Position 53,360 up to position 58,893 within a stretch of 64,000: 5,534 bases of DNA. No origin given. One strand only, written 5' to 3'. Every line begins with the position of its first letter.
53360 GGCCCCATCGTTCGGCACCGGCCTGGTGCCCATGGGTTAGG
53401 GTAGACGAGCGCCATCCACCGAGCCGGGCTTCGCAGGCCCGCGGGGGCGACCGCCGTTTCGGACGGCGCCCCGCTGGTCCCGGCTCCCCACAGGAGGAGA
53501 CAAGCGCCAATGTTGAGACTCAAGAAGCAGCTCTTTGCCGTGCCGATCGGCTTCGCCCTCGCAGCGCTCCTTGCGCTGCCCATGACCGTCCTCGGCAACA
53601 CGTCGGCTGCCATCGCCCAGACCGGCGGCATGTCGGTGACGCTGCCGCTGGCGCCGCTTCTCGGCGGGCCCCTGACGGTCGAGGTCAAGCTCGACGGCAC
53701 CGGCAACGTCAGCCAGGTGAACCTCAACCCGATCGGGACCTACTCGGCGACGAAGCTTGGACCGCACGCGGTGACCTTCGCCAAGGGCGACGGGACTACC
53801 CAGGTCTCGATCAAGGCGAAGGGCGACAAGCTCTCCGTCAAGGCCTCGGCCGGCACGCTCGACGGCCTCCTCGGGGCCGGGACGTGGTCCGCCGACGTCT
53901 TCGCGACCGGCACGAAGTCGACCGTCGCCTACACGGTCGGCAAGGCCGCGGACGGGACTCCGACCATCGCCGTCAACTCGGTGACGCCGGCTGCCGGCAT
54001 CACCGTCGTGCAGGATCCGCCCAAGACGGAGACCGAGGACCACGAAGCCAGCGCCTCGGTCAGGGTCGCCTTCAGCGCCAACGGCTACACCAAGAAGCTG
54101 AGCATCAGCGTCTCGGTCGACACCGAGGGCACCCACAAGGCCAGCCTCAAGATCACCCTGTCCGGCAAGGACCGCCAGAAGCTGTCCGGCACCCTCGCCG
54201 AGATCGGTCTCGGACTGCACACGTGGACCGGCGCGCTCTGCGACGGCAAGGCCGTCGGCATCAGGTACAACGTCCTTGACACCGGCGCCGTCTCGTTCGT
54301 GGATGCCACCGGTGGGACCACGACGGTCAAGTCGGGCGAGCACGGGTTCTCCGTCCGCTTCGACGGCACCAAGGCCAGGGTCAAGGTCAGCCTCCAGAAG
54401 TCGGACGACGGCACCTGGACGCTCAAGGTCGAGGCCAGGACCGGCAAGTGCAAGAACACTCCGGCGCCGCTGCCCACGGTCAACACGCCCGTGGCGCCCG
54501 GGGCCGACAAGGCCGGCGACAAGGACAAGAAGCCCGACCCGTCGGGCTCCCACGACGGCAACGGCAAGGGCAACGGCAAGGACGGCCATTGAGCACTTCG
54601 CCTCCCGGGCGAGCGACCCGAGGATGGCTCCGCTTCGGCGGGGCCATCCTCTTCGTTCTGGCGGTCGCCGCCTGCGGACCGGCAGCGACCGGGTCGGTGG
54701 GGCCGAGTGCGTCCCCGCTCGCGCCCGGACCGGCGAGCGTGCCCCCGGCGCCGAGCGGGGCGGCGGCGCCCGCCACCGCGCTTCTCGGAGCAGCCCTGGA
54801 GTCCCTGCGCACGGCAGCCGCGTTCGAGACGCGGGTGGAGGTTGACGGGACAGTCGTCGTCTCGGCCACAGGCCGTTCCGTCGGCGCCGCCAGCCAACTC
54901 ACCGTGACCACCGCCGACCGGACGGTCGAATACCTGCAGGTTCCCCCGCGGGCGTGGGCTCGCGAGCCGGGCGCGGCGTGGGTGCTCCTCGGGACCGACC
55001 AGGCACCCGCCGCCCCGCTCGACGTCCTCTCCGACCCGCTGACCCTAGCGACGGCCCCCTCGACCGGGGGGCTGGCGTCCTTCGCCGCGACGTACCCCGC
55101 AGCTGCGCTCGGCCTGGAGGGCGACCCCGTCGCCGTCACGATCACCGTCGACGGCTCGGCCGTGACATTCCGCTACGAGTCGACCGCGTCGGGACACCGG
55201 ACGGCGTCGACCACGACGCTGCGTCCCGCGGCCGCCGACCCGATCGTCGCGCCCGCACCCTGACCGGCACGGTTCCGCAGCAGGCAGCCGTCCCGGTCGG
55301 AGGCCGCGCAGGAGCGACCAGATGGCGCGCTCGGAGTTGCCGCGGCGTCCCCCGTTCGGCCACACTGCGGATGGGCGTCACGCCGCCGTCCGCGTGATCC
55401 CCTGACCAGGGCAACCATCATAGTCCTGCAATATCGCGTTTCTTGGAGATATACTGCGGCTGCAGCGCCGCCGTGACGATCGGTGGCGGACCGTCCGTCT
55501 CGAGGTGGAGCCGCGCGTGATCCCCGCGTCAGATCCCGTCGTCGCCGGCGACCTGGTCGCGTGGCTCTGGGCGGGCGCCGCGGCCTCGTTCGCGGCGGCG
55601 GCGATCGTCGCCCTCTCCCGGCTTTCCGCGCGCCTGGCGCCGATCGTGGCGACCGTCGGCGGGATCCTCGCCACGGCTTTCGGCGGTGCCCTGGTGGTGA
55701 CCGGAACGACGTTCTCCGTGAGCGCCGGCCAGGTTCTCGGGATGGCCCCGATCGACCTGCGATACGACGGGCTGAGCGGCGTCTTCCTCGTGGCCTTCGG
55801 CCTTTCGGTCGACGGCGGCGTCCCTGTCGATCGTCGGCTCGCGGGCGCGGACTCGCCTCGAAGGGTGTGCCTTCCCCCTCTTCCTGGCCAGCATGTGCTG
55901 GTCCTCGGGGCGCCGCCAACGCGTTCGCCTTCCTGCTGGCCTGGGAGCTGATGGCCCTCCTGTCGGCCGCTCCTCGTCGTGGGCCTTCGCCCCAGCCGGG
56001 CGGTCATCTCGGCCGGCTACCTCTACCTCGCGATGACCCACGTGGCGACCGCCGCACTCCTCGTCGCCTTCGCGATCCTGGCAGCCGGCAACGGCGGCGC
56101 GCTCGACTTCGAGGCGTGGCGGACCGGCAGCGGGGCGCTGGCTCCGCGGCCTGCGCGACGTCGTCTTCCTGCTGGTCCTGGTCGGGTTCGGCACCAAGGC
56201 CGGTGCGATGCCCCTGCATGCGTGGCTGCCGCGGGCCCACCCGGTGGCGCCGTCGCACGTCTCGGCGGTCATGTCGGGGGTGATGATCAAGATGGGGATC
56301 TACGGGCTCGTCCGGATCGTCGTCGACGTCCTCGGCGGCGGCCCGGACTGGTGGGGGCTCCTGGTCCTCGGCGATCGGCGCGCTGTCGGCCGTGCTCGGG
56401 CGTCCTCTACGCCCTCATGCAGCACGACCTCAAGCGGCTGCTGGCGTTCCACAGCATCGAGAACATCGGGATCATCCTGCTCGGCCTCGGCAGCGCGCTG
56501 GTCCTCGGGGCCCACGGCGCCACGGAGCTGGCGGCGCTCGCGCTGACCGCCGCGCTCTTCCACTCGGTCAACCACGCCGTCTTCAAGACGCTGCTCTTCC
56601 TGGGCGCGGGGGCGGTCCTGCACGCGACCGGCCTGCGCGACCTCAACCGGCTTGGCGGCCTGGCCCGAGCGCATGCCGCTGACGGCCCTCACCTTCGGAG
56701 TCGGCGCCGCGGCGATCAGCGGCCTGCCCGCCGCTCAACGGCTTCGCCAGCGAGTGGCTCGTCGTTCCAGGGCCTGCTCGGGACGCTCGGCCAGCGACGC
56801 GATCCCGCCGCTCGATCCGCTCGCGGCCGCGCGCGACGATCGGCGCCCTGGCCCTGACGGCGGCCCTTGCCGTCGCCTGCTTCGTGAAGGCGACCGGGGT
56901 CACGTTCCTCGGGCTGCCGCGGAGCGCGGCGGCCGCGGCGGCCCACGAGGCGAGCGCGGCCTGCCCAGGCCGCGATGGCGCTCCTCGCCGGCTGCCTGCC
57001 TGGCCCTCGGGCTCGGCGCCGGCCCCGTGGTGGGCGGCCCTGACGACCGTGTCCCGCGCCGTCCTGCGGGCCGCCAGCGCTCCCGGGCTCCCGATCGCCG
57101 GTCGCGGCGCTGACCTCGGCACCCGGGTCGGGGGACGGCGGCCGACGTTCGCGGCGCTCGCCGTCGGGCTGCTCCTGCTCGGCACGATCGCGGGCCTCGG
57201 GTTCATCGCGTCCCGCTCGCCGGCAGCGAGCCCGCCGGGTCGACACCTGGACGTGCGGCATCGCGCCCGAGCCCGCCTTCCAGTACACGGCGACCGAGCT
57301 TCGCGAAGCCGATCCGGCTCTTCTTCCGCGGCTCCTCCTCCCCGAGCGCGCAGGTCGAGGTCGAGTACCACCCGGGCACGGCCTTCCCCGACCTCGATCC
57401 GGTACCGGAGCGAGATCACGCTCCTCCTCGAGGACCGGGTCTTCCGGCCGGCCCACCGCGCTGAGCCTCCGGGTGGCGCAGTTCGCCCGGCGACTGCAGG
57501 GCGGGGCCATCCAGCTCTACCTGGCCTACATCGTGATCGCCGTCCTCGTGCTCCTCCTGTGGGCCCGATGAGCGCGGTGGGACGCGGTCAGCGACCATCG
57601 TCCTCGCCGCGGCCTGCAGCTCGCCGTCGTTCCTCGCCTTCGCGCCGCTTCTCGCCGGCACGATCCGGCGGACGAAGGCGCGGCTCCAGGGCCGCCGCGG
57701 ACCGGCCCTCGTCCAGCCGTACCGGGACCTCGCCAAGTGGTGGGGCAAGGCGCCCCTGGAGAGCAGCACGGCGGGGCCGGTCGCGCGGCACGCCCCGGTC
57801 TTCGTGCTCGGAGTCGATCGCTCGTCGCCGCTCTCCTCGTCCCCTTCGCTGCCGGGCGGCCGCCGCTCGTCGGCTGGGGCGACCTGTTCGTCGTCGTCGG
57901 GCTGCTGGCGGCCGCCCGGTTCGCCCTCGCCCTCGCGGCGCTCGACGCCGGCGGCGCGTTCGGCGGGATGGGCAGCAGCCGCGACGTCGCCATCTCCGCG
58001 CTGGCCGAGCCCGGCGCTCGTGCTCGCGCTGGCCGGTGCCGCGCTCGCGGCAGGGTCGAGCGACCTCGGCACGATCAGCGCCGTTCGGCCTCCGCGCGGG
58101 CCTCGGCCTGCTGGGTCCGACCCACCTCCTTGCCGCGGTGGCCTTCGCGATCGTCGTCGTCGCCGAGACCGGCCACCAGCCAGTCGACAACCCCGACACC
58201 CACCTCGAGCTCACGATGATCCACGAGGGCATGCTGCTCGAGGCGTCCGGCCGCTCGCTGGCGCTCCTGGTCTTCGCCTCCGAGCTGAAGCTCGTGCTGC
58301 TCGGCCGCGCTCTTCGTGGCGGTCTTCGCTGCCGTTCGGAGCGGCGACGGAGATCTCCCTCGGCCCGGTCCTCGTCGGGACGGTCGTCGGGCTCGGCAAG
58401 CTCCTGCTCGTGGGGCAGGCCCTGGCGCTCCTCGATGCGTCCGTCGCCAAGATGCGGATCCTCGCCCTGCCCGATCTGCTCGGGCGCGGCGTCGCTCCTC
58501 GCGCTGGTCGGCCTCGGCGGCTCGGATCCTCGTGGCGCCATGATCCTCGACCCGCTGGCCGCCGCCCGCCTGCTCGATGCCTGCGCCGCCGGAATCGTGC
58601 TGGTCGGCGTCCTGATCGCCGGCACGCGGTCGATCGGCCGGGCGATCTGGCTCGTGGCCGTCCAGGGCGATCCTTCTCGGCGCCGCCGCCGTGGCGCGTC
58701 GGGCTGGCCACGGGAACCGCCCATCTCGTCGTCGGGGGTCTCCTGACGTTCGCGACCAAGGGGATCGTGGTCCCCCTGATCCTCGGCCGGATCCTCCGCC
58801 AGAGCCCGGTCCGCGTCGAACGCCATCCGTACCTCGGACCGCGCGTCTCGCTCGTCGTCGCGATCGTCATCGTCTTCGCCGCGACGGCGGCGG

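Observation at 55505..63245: Complete, collinear group-4 [NiFe]-hydrogenase (Hyf/Hyc-type) operon shattered by dozens of frameshifts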

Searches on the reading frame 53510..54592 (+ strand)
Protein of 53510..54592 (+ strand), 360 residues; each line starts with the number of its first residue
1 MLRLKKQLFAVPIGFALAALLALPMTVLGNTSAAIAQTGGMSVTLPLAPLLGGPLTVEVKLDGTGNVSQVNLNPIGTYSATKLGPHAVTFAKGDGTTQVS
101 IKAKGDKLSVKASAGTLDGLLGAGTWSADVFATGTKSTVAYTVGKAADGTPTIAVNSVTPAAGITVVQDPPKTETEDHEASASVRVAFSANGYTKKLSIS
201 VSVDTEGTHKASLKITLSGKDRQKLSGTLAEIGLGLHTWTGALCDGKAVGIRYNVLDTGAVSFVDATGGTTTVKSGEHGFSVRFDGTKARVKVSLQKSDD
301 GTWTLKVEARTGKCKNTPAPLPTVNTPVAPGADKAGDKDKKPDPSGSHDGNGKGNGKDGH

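Call 5: search_protein_families(library=pfam, proteins=[window:53510-54592:+], max_evalue=0.01)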
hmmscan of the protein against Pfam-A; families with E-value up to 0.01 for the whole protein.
window:53510-54592:+ (360 aa): 1 family
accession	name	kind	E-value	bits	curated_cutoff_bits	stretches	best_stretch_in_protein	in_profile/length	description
PF14059.11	DUF4251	-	0.0029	18.1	27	0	154-229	60-133/133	Domain of unknown function (DUF4251)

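Call 16: find_encoding_contigs(protein=window:53510-54592:+, flank=10000, max_places=6)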
Protein window:53510-54592:+ (360 aa): no gene with exactly this product is on record in the collection.

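Call 43: search_protein_families(library=ncbifam, proteins=[window:53510-54592:+], max_evalue=0.00001)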
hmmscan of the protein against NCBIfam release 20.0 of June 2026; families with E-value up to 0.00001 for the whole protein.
window:53510-54592:+ (360 aa): 0 families

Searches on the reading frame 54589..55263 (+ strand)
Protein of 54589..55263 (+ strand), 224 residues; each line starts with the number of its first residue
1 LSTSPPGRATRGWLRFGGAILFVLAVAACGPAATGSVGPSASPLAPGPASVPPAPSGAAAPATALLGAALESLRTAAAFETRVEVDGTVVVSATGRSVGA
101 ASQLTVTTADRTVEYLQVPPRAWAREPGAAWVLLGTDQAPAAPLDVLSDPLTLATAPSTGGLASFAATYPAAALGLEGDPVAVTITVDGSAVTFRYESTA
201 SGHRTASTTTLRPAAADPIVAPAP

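Call 5: search_protein_families(library=pfam, proteins=[window:54589-55263:+], max_evalue=0.01)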
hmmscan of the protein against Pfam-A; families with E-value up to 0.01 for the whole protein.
window:54589-55263:+ (224 aa): 0 families

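Call 43: search_protein_families(library=ncbifam, proteins=[window:54589-55263:+], max_evalue=0.00001)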
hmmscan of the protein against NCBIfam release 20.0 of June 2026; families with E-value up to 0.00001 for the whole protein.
window:54589-55263:+ (224 aa): 0 families

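Call 68: search_protein_representatives(protein=window:54589-55263:+)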
Query: 224 residues. Proteins with E-value up to 0.001 (for the whole library): 197; up to 1e-10: 88; up to 1e-30: 10. The best 150 are listed.
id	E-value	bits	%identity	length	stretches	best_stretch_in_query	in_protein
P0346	4.3e-59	216.5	57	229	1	8-223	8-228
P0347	6.9e-42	160.3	49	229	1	11-224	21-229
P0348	9.3e-42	159.8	51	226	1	10-223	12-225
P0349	1.8e-39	152.3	51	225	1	10-222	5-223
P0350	2.3e-38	148.7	57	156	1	66-223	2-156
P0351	2.8e-37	145.2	57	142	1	10-145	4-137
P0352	6.7e-35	137.4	58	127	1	98-223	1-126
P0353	5.5e-33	131.2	54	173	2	72-166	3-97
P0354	1.1e-32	130.2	50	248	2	24-163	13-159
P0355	9.2e-32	127.2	50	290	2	5-156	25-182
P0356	5.2e-24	101.8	43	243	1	16-224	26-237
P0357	1.3e-23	100.6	43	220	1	22-222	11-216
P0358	8.6e-23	97.9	43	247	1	10-223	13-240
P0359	6.4e-22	95.0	42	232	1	68-222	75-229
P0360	3.4e-21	92.6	64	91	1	138-224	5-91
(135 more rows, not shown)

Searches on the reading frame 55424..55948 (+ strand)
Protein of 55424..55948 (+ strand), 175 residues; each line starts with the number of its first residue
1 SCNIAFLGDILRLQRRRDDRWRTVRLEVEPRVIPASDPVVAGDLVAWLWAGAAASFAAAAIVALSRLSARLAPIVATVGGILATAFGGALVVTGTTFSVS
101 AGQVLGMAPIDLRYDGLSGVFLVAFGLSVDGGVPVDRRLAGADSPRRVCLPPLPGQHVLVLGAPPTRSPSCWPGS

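Call 5: search_protein_families(library=pfam, proteins=[window:55424-55948:+], max_evalue=0.01)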
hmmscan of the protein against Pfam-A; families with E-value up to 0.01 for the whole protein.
window:55424-55948:+ (175 aa): 0 families

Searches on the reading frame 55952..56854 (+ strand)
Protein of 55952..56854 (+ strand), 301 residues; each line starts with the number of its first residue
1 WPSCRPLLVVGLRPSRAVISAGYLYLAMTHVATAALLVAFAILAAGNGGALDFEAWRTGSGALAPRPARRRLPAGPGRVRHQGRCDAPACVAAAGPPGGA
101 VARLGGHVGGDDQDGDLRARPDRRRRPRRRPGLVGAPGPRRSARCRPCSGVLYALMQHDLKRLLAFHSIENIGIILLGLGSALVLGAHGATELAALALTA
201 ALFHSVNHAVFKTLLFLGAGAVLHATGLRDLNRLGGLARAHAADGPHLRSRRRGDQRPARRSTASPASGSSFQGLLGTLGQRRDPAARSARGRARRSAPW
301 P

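Call 5: search_protein_families(library=pfam, proteins=[window:55952-56854:+], max_evalue=0.01)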
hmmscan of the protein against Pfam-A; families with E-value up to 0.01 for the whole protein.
window:55952-56854:+ (301 aa): 1 family
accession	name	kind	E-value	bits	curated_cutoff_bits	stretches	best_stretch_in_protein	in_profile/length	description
PF00361.26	Proton_antipo_M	-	9.2e-12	45.2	21.5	1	151-239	162-240/294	NADH:quinone oxidoreductase/Mrp antiporter, TM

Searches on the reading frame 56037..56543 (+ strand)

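Call 5: search_protein_families(library=pfam, proteins=[window:56037-56543:+], max_evalue=0.01)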
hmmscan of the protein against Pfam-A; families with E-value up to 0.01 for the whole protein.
window:56037-56543:+ (169 aa): 1 family
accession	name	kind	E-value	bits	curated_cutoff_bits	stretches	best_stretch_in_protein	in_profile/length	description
PF00361.26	Proton_antipo_M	-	1.5e-14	54.4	21.5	1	42-104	83-145/294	NADH:quinone oxidoreductase/Mrp antiporter, TM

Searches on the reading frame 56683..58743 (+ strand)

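Call 5: search_protein_families(library=pfam, proteins=[window:56683-58743:+], max_evalue=0.01)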
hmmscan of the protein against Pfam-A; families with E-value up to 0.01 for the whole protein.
window:56683-58743:+ (687 aa): 1 family
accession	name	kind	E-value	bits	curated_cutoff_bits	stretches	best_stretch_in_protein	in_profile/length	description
PF00146.26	NADHdh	-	1.2e-05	25.3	27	1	479-539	172-229/298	NADH dehydrogenase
